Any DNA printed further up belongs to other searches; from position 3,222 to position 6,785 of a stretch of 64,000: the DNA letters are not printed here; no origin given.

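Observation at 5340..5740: In-frame AT-rich cassette of ~400 bp replacing the Arch-domain region of a GC-rich DinG/XPD helicase gene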

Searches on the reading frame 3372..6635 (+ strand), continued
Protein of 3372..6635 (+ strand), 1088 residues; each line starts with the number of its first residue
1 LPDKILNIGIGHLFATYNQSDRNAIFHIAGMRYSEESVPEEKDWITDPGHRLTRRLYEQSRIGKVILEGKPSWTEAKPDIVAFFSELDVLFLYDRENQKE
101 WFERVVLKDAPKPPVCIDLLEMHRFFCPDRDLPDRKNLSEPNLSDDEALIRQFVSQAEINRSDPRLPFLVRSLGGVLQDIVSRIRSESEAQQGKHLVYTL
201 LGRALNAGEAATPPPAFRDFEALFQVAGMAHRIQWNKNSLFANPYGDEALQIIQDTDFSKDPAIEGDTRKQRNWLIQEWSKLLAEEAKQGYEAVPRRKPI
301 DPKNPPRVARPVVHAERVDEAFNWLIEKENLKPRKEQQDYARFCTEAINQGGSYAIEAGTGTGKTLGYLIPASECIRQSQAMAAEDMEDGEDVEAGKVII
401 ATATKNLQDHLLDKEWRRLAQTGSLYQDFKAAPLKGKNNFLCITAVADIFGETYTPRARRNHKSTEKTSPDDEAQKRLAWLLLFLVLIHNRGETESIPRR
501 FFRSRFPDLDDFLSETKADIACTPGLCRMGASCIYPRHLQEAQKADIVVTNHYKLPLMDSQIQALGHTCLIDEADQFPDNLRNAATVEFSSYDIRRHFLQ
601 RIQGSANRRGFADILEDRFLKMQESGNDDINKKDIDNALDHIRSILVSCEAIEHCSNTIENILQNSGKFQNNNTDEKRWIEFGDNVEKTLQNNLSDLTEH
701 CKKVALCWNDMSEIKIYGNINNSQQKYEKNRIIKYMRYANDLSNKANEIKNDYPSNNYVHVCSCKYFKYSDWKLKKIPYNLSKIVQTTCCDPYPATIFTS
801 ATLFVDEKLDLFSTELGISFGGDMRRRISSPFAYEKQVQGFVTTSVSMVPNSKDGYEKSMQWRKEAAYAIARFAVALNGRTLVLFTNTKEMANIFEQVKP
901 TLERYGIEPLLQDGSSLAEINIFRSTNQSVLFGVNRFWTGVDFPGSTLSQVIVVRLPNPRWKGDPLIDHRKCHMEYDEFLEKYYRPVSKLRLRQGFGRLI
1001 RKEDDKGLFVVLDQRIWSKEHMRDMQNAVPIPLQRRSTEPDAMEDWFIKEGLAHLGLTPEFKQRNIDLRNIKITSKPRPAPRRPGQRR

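Call 7: search_solved_structures(query=window:3372-6635:+, max_evalue=0.01, show_alignments=2)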
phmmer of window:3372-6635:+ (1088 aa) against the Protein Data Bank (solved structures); distinct sequences matched with E-value up to 0.01: 7.
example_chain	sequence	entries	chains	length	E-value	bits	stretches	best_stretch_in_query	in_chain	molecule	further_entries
8zef_A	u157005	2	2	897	2.4e-16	61.9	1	540-1022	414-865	3'-5' exonuclease DinG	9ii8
6fwr_A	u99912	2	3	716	3.3e-12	48.2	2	794-1035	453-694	ATP-dependent DNA helicase DinG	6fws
9p55_A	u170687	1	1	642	2.6e-06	28.7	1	713-1018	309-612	ATP-dependent DNA helicase XPD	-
4a15_A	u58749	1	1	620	2.6e-06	28.7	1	713-1018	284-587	ATP-DEPENDENT DNA HELICASE TA0057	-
2vsf_A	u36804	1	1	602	3.5e-06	28.3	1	713-1018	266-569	DNA REPAIR HELICASE RAD3 RELATED PROTEIN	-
8s35_M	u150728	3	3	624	1.1e-05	26.6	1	326-374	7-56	DEAD/DEAH box helicase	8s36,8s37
5h8w_A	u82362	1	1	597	1.3e-05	26.3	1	923-1018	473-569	ATP-dependent DNA helicase Ta0057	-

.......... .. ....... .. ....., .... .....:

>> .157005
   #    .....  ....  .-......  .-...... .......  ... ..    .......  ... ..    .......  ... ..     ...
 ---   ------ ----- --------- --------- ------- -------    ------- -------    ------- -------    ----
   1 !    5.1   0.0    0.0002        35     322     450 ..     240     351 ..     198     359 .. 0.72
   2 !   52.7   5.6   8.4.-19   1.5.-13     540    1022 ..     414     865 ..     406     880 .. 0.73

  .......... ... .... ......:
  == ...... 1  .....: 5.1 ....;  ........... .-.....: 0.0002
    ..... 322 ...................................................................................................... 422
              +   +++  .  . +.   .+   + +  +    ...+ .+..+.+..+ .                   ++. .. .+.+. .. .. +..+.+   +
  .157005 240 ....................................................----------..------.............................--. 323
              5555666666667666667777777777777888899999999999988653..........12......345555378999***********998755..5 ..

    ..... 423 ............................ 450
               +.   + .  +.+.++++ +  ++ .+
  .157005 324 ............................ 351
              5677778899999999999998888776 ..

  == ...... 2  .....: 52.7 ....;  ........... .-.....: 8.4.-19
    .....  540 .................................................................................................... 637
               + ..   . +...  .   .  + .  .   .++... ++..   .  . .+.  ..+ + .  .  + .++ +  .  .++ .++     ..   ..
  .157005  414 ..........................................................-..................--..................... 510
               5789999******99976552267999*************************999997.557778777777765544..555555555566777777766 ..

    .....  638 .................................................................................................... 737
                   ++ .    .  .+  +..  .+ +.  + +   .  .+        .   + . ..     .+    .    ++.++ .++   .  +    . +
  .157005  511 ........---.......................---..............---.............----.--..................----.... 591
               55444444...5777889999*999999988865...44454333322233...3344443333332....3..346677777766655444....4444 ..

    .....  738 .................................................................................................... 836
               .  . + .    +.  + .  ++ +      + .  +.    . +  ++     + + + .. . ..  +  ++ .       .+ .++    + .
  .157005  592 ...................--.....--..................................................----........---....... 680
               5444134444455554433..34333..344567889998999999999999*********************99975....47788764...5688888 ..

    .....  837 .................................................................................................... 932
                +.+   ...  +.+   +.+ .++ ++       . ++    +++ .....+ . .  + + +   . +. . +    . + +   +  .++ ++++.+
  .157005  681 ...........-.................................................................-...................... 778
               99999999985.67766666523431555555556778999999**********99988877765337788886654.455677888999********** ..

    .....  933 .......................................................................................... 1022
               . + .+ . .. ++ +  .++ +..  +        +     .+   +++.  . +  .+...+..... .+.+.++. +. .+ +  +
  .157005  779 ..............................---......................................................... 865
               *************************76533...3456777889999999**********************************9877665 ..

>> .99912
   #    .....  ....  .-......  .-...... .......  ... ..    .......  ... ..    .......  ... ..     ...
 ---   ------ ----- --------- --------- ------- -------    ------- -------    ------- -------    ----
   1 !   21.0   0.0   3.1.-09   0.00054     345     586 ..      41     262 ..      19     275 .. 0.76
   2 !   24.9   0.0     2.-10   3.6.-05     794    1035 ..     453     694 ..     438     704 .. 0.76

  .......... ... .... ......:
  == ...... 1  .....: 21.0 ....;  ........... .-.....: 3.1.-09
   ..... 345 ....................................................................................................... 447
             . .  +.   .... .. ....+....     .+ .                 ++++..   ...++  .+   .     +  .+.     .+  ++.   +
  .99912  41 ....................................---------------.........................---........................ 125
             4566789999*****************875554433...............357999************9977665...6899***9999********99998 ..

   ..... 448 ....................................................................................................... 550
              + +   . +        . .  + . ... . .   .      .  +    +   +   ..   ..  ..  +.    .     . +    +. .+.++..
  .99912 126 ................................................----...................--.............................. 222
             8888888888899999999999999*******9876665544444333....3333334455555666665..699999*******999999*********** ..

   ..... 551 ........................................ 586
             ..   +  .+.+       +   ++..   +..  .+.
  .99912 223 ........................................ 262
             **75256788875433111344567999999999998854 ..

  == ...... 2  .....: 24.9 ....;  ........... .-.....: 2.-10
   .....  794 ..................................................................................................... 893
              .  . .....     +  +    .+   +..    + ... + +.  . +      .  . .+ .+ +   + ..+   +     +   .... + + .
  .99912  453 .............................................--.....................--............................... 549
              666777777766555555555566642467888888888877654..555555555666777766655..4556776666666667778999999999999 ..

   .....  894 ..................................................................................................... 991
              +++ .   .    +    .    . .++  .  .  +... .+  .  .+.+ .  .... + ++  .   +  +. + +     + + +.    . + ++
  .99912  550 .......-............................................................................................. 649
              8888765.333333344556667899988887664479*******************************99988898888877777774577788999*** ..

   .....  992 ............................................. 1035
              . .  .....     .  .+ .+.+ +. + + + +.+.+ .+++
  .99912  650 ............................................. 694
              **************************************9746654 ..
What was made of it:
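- On XPD/DinG-family SF2 iron-sulfur helicase: The region aligns to the inter-motif region of S. aureus and E. coli DinG (call 7).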

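Call 9: find_related_loci(query=window:3372-6635:+, collection=genome_contigs, flank=6000)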
Query window:3372-6635:+ (1088 aa) in genome_contigs; peptide patterns used: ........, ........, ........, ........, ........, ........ (x = any residue, [..] = any of these).
21 stretches matched a pattern; 1 encode a relative of the query (tblastn E <= 1e-3); 1 distinct loci.
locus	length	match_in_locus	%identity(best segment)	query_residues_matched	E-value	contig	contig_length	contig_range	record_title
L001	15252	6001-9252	77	1-1088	0e+0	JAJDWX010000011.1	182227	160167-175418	MAG: Rhodothermales bacterium isolate jk18x25bins.61 k141_389265, whole genome shotgun sequence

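Call 10: find_encoding_contigs(protein=P0001, flank=6000, max_places=2)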
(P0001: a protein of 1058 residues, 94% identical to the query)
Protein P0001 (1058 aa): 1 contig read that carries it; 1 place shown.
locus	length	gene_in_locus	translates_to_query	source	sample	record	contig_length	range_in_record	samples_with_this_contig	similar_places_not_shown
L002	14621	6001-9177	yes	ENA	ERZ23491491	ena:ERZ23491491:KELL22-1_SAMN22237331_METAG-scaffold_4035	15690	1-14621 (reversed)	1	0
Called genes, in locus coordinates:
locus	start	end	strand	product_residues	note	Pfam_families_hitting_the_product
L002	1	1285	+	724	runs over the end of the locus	PF00535:Glycos_transf_2, PF13641:Glyco_tranf_2_3, PF13632:Glyco_trans_2_3, PF13727:CoA_binding_3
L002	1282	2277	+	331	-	PF03255:ACCA, PF01039:Carboxyl_trans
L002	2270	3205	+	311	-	PF02749:QRPTase_N, PF01729:QRPTase_C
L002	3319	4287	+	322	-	PF00480:ROK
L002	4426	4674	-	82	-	-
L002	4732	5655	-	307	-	-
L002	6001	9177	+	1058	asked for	PF00270:DEAD (faint), PF13307:Helicase_C_2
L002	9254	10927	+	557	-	-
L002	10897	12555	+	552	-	-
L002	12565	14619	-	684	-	?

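Call 11: find_encoding_contigs(protein=P0002, flank=6000, max_places=2)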
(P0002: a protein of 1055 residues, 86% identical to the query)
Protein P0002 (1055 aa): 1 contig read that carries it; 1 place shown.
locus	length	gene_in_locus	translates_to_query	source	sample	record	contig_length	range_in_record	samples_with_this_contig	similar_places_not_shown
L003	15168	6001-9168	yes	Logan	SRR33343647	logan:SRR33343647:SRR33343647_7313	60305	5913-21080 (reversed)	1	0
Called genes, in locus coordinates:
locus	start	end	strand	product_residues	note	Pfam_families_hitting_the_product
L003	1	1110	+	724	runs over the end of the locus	PF00535:Glycos_transf_2, PF13641:Glyco_tranf_2_3, PF13632:Glyco_trans_2_3, PF13727:CoA_binding_3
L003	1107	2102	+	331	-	PF03255:ACCA, PF01039:Carboxyl_trans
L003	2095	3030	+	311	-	PF02749:QRPTase_N, PF01729:QRPTase_C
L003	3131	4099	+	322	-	PF00480:ROK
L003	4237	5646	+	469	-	PF13727:CoA_binding_3, PF02397:Bac_transf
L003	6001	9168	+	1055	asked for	PF00270:DEAD (faint), PF13307:Helicase_C_2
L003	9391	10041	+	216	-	PF00535:Glycos_transf_2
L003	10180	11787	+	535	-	-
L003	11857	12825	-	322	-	PF09571:RE_XcyI, PF09194:Endonuc-BsobI (faint)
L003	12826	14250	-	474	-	PF01555:N6_N4_Mtase (weak)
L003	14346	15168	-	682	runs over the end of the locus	PF00005:ABC_tran, PF02463:SMC_N (faint), PF13555:AAA_29 (faint), PF13304:AAA_21 (faint), PF13401:AAA_22 (faint), PF12848:ABC_tran_Xtn, PF00005:ABC_tran, PF16326:ABC_tran_CTD, +1 more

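Call 12: find_encoding_contigs(protein=P0006, flank=6000, max_places=2)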
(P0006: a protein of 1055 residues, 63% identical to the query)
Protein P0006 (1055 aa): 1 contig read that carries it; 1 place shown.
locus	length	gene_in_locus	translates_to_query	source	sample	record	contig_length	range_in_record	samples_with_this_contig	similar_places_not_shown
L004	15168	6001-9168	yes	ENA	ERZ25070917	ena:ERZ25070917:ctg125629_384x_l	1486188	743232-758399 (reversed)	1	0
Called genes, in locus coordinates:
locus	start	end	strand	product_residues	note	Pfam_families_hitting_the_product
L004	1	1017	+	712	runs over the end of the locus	PF00535:Glycos_transf_2, PF13641:Glyco_tranf_2_3, PF13632:Glyco_trans_2_3, PF13727:CoA_binding_3 (weak)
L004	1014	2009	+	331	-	PF03255:ACCA, PF01039:Carboxyl_trans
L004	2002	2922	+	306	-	PF02749:QRPTase_N, PF01729:QRPTase_C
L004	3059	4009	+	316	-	PF00480:ROK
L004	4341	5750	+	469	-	PF13727:CoA_binding_3, PF02397:Bac_transf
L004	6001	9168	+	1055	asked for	PF00270:DEAD (faint), PF13307:Helicase_C_2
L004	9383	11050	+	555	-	-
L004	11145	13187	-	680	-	PF00005:ABC_tran, PF13238:AAA_18 (faint), PF13555:AAA_29 (faint), PF02463:SMC_N (faint), PF13175:AAA_15 (faint), PF12848:ABC_tran_Xtn, PF00005:ABC_tran, PF16326:ABC_tran_CTD, +2 more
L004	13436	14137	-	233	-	-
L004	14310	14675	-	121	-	-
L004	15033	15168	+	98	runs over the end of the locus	-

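Call 13: find_encoding_contigs(protein=P0011, flank=6000, max_places=2)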
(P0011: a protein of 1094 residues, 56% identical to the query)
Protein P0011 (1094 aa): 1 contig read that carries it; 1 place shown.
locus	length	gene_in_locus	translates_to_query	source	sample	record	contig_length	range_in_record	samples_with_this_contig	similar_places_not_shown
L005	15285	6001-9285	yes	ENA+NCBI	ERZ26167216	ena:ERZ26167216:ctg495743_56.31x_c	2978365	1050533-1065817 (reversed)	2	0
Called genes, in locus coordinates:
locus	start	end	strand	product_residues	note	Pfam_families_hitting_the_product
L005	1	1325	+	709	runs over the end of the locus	PF00535:Glycos_transf_2, PF10111:Glyco_tranf_2_2 (faint), PF13641:Glyco_tranf_2_3, PF13632:Glyco_trans_2_3, PF13727:CoA_binding_3 (weak)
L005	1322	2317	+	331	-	PF03255:ACCA, PF01039:Carboxyl_trans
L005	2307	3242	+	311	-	PF02749:QRPTase_N, PF01729:QRPTase_C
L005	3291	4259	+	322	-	PF00480:ROK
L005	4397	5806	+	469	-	PF13727:CoA_binding_3, PF02397:Bac_transf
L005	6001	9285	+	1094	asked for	PF00270:DEAD (faint), PF13307:Helicase_C_2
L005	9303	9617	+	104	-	-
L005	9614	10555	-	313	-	PF12760:Zn_ribbon_IS1595 (faint), PF12762:DDE_Tnp_IS1595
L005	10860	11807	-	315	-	PF05598:DUF772, PF01609:DDE_Tnp_1, PF13612:DDE_Tnp_1_3, PF13359:DDE_Tnp_4, PF13751:DDE_Tnp_1_6 (weak)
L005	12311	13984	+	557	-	-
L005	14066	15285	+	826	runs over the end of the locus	-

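Call 14: find_encoding_contigs(protein=P0015, flank=6000, max_places=1)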
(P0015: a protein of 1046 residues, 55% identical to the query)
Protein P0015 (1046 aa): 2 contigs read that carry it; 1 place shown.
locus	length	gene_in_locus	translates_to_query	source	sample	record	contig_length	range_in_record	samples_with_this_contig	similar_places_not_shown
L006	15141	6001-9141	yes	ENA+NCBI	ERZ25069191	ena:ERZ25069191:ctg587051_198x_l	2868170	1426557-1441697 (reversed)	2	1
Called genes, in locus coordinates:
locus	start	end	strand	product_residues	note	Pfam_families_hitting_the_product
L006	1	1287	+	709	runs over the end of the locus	PF00535:Glycos_transf_2, PF10111:Glyco_tranf_2_2 (faint), PF13641:Glyco_tranf_2_3, PF13632:Glyco_trans_2_3, PF13727:CoA_binding_3 (weak)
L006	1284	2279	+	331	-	PF03255:ACCA, PF01039:Carboxyl_trans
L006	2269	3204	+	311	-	PF02749:QRPTase_N, PF01729:QRPTase_C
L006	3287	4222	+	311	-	PF00480:ROK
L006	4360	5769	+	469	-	PF13727:CoA_binding_3, PF02397:Bac_transf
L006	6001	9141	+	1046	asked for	PF00270:DEAD (faint), PF13307:Helicase_C_2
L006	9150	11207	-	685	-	PF00005:ABC_tran, PF13555:AAA_29 (faint), PF02463:SMC_N (faint), PF13304:AAA_21 (faint), PF13401:AAA_22 (faint), PF12848:ABC_tran_Xtn, PF00005:ABC_tran, PF16326:ABC_tran_CTD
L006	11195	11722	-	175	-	PF18940:DUF5687 (weak)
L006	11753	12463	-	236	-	PF00005:ABC_tran, PF13304:AAA_21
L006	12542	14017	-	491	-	PF18940:DUF5687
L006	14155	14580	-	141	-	PF00581:Rhodanese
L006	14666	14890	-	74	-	-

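Call 15: find_encoding_contigs(protein=P0003, flank=6000, max_places=1)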
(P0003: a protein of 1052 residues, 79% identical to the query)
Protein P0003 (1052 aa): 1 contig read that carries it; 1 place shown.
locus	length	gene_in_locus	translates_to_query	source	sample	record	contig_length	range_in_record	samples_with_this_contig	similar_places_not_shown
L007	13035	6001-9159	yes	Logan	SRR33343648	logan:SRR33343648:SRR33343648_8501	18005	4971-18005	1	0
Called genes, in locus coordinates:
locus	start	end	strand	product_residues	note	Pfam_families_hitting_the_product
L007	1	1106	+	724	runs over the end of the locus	PF00535:Glycos_transf_2, PF13641:Glyco_tranf_2_3, PF13632:Glyco_trans_2_3, PF13727:CoA_binding_3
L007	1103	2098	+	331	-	PF03255:ACCA, PF01039:Carboxyl_trans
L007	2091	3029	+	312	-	PF02749:QRPTase_N, PF01729:QRPTase_C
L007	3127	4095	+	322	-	PF00480:ROK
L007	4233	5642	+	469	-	PF13727:CoA_binding_3, PF02397:Bac_transf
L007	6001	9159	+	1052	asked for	PF00270:DEAD (faint), PF13307:Helicase_C_2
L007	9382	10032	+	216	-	PF00535:Glycos_transf_2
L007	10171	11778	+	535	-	-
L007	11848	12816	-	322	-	PF09571:RE_XcyI, PF09194:Endonuc-BsobI (faint)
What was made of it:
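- The same AT-rich segment is present in four other independent assemblies, besides the window (calls 9-11, 15).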
